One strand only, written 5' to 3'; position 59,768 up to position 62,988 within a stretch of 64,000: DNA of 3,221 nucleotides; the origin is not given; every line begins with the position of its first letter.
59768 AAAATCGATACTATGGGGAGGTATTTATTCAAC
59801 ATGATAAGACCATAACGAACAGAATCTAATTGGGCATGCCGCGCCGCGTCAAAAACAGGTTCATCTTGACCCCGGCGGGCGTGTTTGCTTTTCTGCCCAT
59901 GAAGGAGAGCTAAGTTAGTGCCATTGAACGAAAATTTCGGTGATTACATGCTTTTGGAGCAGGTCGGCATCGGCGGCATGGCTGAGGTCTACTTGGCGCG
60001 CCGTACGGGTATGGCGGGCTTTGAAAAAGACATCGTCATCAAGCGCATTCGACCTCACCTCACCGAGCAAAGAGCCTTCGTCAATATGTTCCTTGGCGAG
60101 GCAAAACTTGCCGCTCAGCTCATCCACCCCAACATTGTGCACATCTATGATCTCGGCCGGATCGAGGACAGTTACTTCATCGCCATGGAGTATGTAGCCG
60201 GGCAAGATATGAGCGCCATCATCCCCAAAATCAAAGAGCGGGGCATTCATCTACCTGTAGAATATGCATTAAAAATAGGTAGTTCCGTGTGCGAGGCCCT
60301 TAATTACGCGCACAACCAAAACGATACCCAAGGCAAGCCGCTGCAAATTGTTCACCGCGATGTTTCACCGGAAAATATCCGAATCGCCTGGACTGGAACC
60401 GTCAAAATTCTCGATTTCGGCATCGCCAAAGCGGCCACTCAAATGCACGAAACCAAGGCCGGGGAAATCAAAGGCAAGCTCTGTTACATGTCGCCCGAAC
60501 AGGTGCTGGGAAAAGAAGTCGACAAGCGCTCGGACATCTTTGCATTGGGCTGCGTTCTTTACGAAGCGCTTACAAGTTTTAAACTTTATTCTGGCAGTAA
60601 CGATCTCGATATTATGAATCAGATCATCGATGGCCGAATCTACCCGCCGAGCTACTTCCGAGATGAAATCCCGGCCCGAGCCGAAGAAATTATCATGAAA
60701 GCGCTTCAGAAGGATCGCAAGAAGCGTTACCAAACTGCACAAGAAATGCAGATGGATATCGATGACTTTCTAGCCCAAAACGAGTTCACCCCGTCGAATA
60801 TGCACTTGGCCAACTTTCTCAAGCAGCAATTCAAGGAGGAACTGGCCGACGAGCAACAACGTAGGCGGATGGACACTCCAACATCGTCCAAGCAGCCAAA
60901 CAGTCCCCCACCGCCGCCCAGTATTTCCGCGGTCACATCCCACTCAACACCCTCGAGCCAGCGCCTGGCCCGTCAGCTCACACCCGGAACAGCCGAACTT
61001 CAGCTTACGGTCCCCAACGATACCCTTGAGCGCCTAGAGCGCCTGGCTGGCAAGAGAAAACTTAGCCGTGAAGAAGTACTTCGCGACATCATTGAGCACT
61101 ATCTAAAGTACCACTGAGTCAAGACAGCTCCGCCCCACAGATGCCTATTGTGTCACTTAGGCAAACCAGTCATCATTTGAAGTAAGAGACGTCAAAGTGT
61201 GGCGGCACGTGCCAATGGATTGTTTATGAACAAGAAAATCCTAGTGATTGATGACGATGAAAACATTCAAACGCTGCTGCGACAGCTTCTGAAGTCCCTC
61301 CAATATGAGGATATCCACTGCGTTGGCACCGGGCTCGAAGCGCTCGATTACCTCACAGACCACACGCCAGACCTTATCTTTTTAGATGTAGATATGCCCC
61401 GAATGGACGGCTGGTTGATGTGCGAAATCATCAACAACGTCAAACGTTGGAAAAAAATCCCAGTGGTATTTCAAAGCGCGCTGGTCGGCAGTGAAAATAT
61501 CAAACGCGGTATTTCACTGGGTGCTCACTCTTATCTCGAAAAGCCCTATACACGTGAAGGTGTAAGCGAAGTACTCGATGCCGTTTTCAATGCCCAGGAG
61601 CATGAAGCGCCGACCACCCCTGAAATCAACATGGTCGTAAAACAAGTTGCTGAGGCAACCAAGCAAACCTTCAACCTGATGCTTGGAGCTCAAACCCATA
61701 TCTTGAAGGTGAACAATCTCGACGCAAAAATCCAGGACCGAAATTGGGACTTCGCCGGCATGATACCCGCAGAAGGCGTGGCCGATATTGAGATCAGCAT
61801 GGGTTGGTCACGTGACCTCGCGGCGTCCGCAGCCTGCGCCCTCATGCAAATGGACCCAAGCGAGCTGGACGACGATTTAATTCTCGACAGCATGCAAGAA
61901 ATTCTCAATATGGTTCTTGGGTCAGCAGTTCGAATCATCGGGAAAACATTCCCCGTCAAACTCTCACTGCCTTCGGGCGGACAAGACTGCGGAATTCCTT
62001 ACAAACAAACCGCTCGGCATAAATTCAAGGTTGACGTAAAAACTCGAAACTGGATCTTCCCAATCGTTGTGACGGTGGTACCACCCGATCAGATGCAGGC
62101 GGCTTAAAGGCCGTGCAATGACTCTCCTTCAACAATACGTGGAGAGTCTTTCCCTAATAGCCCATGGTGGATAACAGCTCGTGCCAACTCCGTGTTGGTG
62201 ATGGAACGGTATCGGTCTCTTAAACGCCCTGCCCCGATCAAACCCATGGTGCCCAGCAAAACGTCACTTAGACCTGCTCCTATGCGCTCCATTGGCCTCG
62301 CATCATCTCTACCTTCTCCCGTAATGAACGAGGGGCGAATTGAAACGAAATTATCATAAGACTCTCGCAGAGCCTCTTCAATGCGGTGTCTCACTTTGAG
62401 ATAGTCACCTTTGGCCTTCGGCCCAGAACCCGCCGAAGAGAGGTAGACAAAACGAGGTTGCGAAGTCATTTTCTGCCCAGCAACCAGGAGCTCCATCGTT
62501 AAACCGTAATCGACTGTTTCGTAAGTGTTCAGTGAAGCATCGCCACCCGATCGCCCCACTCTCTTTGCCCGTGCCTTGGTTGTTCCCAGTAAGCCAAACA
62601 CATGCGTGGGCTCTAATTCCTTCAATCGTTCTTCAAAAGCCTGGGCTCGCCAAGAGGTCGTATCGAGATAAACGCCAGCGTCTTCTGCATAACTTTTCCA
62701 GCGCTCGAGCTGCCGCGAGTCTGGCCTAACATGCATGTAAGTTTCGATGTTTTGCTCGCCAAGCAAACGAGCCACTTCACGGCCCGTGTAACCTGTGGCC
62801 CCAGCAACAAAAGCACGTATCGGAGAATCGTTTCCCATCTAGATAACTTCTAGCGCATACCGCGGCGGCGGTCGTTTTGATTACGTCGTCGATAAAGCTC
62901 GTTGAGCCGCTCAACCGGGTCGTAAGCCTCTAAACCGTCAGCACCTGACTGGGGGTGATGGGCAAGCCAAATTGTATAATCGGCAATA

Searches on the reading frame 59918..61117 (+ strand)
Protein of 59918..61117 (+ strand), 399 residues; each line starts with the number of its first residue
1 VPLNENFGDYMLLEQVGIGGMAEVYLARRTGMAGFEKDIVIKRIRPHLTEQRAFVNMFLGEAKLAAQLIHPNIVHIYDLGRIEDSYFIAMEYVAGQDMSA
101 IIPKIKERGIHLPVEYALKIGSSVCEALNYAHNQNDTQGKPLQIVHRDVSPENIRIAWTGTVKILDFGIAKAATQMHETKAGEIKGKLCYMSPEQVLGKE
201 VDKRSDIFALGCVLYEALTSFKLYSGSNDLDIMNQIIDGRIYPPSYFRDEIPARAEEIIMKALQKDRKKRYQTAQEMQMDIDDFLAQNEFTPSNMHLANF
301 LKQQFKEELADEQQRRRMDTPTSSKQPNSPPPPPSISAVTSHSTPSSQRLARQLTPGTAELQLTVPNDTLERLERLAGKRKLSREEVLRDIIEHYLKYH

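Call 62: search_protein_families(library=pfam, proteins=[window:59918-61117:+], max_evalue=0.0001)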
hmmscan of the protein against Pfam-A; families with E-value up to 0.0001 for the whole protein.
window:59918-61117:+ (399 aa): 3 families
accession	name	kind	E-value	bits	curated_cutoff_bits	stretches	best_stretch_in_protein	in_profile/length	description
PF00069.31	Pkinase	-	4e-42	144.9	31.7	1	10-278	1-259/263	Protein kinase domain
PF07714.23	PK_Tyr_Ser-Thr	-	2.7e-30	106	23.1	1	12-273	3-251/258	Protein tyrosine and serine/threonine kinase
PF01402.27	RHH_1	-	2.5e-07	30.8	20.5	1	361-397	2-38/39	Ribbon-helix-helix protein, copG family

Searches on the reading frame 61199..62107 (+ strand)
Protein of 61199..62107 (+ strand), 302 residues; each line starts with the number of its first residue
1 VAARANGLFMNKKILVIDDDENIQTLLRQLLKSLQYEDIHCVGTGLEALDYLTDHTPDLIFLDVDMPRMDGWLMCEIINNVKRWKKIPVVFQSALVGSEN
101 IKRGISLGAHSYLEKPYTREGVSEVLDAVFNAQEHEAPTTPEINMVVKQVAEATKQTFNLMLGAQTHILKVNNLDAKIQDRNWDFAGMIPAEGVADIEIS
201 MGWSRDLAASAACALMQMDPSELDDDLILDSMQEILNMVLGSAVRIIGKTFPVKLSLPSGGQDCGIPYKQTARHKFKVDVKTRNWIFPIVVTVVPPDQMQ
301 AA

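Call 62: search_protein_families(library=pfam, proteins=[window:61199-62107:+], max_evalue=0.0001)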
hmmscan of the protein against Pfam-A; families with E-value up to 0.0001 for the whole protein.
window:61199-62107:+ (302 aa): 2 families
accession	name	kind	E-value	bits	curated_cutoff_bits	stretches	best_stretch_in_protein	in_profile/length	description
PF00072.30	Response_reg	-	4.3e-24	85.3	30.2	1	14-122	1-106/111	Response regulator receiver domain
PF13690.11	CheX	-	4.2e-09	36.8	27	1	186-259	2-71/94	Chemotaxis phosphatase CheX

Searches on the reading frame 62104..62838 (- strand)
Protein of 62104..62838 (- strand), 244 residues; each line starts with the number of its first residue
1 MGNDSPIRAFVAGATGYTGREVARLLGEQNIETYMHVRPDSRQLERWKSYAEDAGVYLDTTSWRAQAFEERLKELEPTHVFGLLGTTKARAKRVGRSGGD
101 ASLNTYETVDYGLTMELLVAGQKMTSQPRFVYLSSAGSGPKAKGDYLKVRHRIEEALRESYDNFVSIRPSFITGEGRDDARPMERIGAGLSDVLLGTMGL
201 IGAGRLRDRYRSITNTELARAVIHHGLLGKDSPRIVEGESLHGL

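Call 62: search_protein_families(library=pfam, proteins=[window:62104-62838:-], max_evalue=0.0001)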
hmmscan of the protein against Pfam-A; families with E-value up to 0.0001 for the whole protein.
window:62104-62838:- (244 aa): 2 families
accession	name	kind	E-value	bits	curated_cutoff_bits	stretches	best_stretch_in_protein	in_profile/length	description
PF01370.27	Epimerase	-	1.4e-07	31.6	20.9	1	10-143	2-123/240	NAD dependent epimerase/dehydratase family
PF13460.12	NAD_binding_10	-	5.4e-07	30.1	27.2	1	13-181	1-155/184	NAD(P)H-binding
